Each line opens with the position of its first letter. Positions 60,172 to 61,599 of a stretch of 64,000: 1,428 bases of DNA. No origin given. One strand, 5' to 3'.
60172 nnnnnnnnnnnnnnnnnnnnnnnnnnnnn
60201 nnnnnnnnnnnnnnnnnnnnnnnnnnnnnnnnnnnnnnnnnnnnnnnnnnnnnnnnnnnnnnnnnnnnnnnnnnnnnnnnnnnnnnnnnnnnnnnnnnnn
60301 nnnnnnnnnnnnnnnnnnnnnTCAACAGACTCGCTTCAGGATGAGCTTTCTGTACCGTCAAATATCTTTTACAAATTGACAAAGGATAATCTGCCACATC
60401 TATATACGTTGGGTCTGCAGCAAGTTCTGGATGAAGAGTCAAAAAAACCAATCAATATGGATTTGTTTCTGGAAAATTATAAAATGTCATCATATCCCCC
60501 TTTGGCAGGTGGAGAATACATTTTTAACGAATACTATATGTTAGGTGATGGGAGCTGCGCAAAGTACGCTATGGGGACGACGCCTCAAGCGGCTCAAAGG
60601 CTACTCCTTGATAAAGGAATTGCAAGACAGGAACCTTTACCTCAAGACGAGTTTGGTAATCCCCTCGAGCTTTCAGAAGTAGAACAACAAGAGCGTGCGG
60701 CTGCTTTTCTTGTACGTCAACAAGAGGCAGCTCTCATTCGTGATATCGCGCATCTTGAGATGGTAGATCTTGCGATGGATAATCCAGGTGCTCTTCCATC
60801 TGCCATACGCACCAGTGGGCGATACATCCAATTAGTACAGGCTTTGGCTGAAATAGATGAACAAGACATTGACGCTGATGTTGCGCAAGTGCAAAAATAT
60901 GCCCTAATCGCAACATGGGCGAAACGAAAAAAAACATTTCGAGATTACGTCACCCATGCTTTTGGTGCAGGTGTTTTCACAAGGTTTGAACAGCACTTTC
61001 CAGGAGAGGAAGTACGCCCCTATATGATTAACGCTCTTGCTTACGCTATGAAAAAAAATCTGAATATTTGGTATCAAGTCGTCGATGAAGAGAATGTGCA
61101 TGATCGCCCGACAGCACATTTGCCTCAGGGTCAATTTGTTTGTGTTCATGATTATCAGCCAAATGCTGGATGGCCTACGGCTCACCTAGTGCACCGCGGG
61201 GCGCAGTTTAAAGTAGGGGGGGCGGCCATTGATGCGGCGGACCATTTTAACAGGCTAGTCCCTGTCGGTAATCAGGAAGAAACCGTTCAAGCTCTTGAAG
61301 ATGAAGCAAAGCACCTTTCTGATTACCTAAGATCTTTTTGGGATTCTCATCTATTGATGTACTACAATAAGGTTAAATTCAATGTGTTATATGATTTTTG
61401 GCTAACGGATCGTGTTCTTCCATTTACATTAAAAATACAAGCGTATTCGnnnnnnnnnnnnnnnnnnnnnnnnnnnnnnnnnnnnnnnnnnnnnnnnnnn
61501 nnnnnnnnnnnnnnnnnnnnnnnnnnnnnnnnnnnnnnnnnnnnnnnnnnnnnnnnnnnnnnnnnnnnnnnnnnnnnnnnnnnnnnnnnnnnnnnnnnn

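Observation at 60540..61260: Gene B carries an OTU-like Cys-loop / His-loop signature (possible deubiquitinase-type cysteine protease)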

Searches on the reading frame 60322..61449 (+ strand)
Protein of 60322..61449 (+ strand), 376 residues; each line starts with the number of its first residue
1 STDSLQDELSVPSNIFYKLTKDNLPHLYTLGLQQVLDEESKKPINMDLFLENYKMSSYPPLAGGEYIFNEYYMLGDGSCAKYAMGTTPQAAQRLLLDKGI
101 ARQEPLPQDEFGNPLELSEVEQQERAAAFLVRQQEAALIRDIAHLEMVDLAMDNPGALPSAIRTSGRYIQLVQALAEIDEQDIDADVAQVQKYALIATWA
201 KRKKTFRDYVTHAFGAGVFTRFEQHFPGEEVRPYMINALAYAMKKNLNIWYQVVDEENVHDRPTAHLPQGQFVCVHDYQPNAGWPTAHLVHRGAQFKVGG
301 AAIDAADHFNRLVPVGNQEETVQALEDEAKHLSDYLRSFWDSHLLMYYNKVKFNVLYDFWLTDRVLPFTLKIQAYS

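Call 7: find_homologous_proteins(query=window:60322-61449:+, max_evalue=0.001)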
Query window:60322-61449:+: 4238 candidates shared short words with the query, none scored E <= 0.001.

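Call 15: search_protein_representatives(protein=window:60322-61449:+)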
Query: 376 residues. Proteins with E-value up to 0.001 (for the whole library): 13; up to 1e-10: 9; up to 1e-30: 2. The best 13 are listed.
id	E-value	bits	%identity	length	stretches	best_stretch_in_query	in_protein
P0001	1.7e-118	412.4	58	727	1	2-375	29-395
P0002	3.8e-109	381.6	55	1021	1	5-361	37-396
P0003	9.4e-17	77.6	37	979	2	127-301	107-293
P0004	1.8e-15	73.4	38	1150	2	139-333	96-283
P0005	2.0e-14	70.0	38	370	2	180-330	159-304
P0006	4.4e-14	68.8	35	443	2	135-339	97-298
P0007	7.9e-13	64.7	33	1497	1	50-342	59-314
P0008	1.0e-12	64.3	36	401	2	137-331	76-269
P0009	1.2e-12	64.1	39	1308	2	195-332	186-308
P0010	1.1e-10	57.6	37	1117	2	138-335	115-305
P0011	1.2e-09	54.2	38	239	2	133-244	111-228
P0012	1.5e-09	53.9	34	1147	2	129-337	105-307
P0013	6.7e-06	41.9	36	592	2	181-322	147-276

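Call 19: search_protein_families(library=pfam, alignment_id=A1, max_evalue=10)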
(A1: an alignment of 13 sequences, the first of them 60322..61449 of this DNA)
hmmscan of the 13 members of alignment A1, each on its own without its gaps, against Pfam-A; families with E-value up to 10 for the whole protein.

A. member 1, window:60322-61449:+ (376 aa): 0 families

B. families by the number of members that match (of 13 scanned): 13 families
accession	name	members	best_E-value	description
PF10275.15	Peptidase_C65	2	0.0041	Peptidase C65 Otubain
PF07507.16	WavE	1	0.02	WavE lipopolysaccharide synthesis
PF06133.16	Com_YlbF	1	0.023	Control of competence regulator ComK, YlbF/YmcA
PF04741.18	InvH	1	0.027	InvH outer membrane lipoprotein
PF09776.14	Mitoc_L55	1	0.028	Mitochondrial ribosomal protein L55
PF05010.19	TACC_C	1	0.037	Transforming acidic coiled-coil-containing protein (TACC), C-terminal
PF08564.16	CDC37_C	1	0.048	Cdc37 C terminal domain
PF17938.6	TetR_C_29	1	0.049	Tetracyclin repressor-like, C-terminal domain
PF20279.3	CTD12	1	0.061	C-terminal domain 12 of the ABC-three component (ABC-3C) systems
PF11275.13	DUF3077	1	0.096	Protein of unknown function (DUF3077)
PF24040.1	DUF7349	1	0.13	Domain of unknown function (DUF7349)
PF06262.17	Zincin_1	1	0.13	Zincin-like metallopeptidase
PF11738.13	DUF3298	1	0.2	Protein of unknown function (DUF3298)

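Call 20: search_solved_structures(query=A1, max_evalue=10, show_alignments=3)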
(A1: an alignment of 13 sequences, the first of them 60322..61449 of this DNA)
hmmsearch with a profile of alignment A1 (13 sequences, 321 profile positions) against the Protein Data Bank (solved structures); distinct sequences matched with E-value up to 10: 9.
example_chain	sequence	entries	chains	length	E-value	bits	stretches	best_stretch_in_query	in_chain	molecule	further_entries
4ldf_A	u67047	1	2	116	0.014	17.6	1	128-192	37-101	GCN5 like acetylase + bromodomain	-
9uza_A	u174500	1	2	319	0.13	14.4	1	153-207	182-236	RNA-directed RNA polymerase L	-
4qns_A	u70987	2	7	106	0.65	12.2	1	128-191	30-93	Histone acetyltransferase GCN5, putative | histone acetyltransferase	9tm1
5tpx_A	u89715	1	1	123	0.89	11.7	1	128-191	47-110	Histone acetyltransferase GCN5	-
8jnx_A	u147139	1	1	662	1.6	10.9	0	227-304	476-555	Alpha-amylase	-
8j5l_A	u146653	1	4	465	1.9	10.6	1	196-247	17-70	Beta-glucosidase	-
8j3m_A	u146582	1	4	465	1.9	10.6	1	196-247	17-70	Beta-glucosidase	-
8j5m_A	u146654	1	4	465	1.9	10.6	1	196-247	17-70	Beta-glucosidase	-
6w9s_A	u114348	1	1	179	2.7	10.1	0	248-281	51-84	OTU domain-containing protein EschOTU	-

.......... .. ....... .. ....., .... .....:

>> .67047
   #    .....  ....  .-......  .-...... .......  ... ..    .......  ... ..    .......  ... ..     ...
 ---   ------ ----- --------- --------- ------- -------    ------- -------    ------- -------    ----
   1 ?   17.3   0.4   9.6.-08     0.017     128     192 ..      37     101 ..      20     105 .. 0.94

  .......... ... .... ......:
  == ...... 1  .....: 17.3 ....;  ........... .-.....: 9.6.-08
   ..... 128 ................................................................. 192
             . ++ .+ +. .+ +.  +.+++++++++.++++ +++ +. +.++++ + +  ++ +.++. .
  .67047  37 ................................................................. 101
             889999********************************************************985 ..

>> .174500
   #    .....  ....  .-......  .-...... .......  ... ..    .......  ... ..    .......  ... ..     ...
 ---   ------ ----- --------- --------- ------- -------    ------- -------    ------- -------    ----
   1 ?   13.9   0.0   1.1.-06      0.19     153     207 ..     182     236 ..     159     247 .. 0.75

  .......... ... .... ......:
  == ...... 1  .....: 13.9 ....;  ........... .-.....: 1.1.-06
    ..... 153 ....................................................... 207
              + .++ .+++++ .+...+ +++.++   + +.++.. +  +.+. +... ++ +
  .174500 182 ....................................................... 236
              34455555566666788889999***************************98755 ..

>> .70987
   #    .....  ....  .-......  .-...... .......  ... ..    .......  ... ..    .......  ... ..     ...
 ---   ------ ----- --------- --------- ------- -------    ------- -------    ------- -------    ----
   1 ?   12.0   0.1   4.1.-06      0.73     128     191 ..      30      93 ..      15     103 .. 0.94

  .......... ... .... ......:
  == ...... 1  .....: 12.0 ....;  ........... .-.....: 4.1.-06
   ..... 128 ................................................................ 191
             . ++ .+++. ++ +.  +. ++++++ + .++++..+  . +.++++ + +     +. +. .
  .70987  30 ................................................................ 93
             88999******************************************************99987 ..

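Call 23: find_related_loci(query=A1, collection=genome_contigs, flank=10000)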
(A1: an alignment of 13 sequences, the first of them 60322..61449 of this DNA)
Query A1 (376 aa) in genome_contigs; peptide patterns used: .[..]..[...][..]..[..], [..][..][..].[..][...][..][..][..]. (x = any residue, [..] = any of these).
47 stretches matched a pattern; 6 encode a relative of the query (tblastn E <= 1e-3); 6 distinct loci.
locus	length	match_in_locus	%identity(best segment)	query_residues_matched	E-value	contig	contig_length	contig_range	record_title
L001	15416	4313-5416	56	1-375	2e-127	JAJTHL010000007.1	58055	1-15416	MAG: Alphaproteobacteria bacterium isolate CoA8N_C25 k141_609578_flag_1_multi_20_1731_len_58055, whole genome shotgun se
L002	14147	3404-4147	31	53-339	9e-28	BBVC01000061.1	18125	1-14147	Caedibacter varicaedens DNA, contig: Cva_contig000061, whole genome shotgun sequence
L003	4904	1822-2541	27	54-328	5e-23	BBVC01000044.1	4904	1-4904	Caedibacter varicaedens DNA, contig: Cva_contig000044, whole genome shotgun sequence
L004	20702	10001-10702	30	54-313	7e-22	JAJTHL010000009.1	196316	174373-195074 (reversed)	MAG: Alphaproteobacteria bacterium isolate CoA8N_C25 k141_206405_flag_1_multi_21_0000_len_196316, whole genome shotgun s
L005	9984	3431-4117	28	68-336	2e-19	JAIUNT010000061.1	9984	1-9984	MAG: Proteobacteria bacterium isolate CAED1 spades-bin.33~NODE_6403_length_9984_cov_1.17206, whole genome shotgun sequen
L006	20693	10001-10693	27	68-336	8e-19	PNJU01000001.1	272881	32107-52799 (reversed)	MAG: Candidatus Puniceispirillum sp. isolate WM.011 WM_1000001_272881, whole genome shotgun sequence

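Call 27: predict_structure(alignment_id=A1)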
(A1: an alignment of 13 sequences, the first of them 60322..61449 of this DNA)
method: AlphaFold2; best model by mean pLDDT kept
length: 376 residues; sequences in the alignment: 13
mean_pLDDT: 83.1   pTM: 0.79
mean pLDDT of the five models: 83.1, 81.5, 81.5, 79.9, 79.5
residues with pLDDT >= 90: 216; 70-90: 72; 50-70: 57; < 50: 31
segments of 3 or more residues with pLDDT < 50: 1-18, 295-304
pLDDT, mean of each block of 10 residues (from residue 1): 33 44 60 61 62 87 92 91 96 97 95 97 97 98 96 92 96 97 95 97 97 89 86 95 97 86 74 93 97 58 64 96 95 83 72 68 61 51
secondary structure, 60 per line:
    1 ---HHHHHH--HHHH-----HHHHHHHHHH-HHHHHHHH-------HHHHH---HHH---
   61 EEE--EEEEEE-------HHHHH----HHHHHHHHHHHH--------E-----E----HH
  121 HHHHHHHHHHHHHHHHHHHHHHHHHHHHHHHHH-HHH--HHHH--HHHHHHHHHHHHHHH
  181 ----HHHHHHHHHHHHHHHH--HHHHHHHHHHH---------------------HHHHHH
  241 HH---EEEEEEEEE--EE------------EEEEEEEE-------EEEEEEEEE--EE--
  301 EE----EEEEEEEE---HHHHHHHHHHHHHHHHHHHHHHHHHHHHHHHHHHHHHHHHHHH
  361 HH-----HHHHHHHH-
elements in order: H4-9 H12-15 H21-30 H32-39 H47-51 E61-63 E66-71 H79-83 H88-99 H119-153 H160-163 H166-180 H185-200 H203-213 H235-242 E246-254 E271-278 E286-294 E307-314 H318-362 H368-375

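Call 29: fold_search(model_id=the predicted structure, library=pdb)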
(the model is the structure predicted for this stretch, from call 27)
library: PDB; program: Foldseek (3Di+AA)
matches with E <= 10: 97; with E <= 0.001: 0
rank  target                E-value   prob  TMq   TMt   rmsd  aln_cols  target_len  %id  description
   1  5oe7_A                3.5e-02  0.35  0.17  0.23  15.4       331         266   14  Structure of OTULIN bound to the Met1-linked diubiquitin activity probe (released 2017-09-27)
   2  4fjv_A                1.3e-01  0.30  0.16  0.24  16.5       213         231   14  Crystal Structure of Human Otubain2 and Ubiquitin Complex (released 2013-06-12)
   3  4fjv_C                1.3e-01  0.28  0.19  0.29  17.8       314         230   12  Crystal Structure of Human Otubain2 and Ubiquitin Complex (released 2013-06-12)
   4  4ksl_K                4.6e-01  0.15  0.13  0.16  14.9       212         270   15  Gumby/Fam105B in complex with linear di-ubiquitin (released 2013-06-05)
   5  4ksl_W                6.0e-01  0.23  0.15  0.20  10.8       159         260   14  Gumby/Fam105B in complex with linear di-ubiquitin (released 2013-06-05)
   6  7sk1_A                6.7e-01  0.05  0.11  0.14  20.2       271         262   11  TWIK1 in MSP1E3D1 Lipid Nanodisc at pH 5.5 (released 2021-11-24)
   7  7bu0_B                7.5e-01  0.11  0.18  0.17  16.9       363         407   12  Crystal structure of a OTU deubiquitinase in complex with Ub-PA (released 2020-11-18)
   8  4bos_A                1.3e+00  0.08  0.13  0.24  12.2       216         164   12  Structure of OTUD2 OTU domain in complex with Ubiquitin K11-linked peptide (released 2013-07-24)
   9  6i2z_B                1.4e+00  0.08  0.12  0.23  17.8       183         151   11  Isolated globin domain of the Bordetella pertussis globin-coupled sensor (released 2019-10-16)
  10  6vmb_d                2.0e+00  0.05  0.13  0.20  18.0       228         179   10  Chloroplast ATP synthase (C1, CF1FO) (released 2020-09-09)
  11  6yk8_A                2.0e+00  0.02  0.10  0.13  22.1       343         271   13  OTU-like deubiquitinase from Legionella -Lpg2529 (released 2021-02-10)
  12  5yma                  2.2e+00  0.06  0.10  0.19  20.9       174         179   16  Crystal structure of ribosome assembly factor Efg1 (released 2018-01-17)
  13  6xxv_C                2.4e+00  0.12  0.12  0.30  13.9       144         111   12  Crystal Structure of a computationally designed Immunogen S2_1.2 in complex with its elicited antibody C57 (released 2020-04-22)
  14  7w3y_A                2.5e+00  0.06  0.15  0.15  15.2       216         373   11  CryoEM structure of human Kv4.3 (released 2022-11-02)
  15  9m9w_B                2.6e+00  0.04  0.12  0.16  20.8       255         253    9  The structure of THIK1-R92S (released 2026-03-18)
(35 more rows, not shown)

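Call 35: search_protein_families(library=pfam, proteins=[P0003, P0004, P0005, P0006, P0007, P0008, P0009, P0011, P0013], max_evalue=0.1)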
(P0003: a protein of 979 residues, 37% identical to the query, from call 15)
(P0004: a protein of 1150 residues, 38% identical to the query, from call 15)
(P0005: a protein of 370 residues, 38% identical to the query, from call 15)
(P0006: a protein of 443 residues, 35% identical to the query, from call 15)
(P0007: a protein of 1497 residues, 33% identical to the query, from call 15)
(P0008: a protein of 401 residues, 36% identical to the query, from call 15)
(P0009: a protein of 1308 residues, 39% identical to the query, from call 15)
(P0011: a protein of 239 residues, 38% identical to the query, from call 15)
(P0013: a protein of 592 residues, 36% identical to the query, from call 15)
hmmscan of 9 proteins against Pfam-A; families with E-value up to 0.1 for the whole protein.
P0003 (979 aa): 2 families
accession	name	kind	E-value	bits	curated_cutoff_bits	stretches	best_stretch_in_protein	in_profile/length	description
PF09168.15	PepX_N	-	0.027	15.3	25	0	511-568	26-85/157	X-Prolyl dipeptidyl aminopeptidase PepX, N-terminal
PF07870.16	DUF1657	-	0.048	14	27.7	0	91-116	13-40/49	Protein of unknown function (DUF1657)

P0004 (1150 aa): 0 families

P0005 (370 aa): 1 family
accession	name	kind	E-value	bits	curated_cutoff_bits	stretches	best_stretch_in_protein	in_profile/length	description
PF17938.6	TetR_C_29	-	0.058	14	26.2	0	100-151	10-61/119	Tetracyclin repressor-like, C-terminal domain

P0006 (443 aa): 0 families

P0007 (1497 aa): 1 family
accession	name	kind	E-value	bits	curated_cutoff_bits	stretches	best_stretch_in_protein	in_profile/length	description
PF24993.1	GNC1_N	-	0.031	14.5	26.3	0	1397-1444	6-51/134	Stalled ribosome sensor GCN1 N-terminal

P0008 (401 aa): 1 family
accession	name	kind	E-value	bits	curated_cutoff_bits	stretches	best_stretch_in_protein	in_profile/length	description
PF20279.3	CTD12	-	0.087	13.7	25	0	73-111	53-92/144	C-terminal domain 12 of the ABC-three component (ABC-3C) systems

P0009 (1308 aa): 0 families

P0011 (239 aa): 0 families

P0013 (592 aa): 0 families

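Call 36: search_protein_families(library=pfam, proteins=[P0001, P0002, P0010, P0012], max_evalue=1)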
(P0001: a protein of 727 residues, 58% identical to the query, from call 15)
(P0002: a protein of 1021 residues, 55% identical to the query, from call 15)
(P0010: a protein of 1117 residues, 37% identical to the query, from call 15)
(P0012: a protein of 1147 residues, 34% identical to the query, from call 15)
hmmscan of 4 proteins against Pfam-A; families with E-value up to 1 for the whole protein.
P0001 (727 aa): 0 families

P0002 (1021 aa): 1 family
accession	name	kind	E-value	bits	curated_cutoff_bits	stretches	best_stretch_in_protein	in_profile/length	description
PF24040.1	DUF7349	-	0.83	9.9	27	1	139-155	18-34/50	Domain of unknown function (DUF7349)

P0010 (1117 aa): 0 families

P0012 (1147 aa): 0 families

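Call 38: find_homologous_proteins(query=A1, max_evalue=0.01)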
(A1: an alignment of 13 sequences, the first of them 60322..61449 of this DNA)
Query A1 (13 sequences): 8000 candidates shared short words with the query, none scored E <= 0.01.
